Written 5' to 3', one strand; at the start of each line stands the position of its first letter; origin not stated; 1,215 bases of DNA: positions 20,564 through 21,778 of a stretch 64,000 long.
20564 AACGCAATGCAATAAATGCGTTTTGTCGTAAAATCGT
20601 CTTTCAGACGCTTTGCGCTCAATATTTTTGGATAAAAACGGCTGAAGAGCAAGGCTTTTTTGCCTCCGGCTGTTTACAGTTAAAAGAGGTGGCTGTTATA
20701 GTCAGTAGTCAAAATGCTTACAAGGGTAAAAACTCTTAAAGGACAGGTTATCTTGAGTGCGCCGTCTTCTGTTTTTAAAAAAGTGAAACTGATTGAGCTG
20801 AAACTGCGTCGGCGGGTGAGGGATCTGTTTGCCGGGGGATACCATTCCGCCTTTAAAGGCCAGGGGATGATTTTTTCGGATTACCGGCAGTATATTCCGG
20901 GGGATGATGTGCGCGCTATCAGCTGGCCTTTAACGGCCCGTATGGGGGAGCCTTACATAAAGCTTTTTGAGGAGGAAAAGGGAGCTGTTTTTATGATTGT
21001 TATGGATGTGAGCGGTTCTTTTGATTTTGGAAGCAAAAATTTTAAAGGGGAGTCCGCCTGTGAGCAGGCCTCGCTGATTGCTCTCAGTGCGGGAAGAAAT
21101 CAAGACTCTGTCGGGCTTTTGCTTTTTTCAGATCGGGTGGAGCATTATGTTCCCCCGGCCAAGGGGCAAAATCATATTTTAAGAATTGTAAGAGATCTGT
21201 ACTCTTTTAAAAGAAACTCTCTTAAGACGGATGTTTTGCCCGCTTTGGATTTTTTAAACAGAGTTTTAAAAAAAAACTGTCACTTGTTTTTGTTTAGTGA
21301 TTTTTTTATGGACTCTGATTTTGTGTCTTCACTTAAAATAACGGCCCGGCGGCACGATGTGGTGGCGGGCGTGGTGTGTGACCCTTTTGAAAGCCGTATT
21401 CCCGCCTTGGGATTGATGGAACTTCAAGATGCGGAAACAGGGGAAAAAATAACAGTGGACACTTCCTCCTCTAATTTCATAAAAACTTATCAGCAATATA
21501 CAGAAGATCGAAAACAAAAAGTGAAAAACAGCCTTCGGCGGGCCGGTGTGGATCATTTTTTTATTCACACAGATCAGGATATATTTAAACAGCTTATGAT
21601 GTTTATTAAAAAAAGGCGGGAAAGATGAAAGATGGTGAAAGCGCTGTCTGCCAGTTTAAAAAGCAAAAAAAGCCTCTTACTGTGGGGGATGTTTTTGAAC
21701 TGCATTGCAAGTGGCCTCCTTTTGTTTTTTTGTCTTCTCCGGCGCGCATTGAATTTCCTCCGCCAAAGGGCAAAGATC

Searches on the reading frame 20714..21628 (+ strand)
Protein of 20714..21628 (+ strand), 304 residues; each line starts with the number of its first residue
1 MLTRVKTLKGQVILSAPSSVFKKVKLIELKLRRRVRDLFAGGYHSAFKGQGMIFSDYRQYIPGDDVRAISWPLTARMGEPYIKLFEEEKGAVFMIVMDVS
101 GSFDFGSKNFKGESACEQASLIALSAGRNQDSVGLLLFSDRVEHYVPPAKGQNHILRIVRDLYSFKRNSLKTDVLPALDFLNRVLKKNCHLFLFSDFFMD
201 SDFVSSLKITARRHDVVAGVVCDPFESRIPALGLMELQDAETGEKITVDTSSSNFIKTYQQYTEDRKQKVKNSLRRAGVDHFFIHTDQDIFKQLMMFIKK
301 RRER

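Call 68: search_protein_families(library=pfam, proteins=[window:20714-21628:+], max_evalue=0.001)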
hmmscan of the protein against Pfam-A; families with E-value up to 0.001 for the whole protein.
window:20714-21628:+ (304 aa): 2 families
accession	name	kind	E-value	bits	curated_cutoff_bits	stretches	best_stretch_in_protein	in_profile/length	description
PF01882.25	DUF58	-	4.8e-61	206.2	23.4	1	56-267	1-214/216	Protein of unknown function DUF58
PF13519.12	VWA_2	-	2.1e-14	54.5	27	1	93-197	1-106/107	von Willebrand factor type A domain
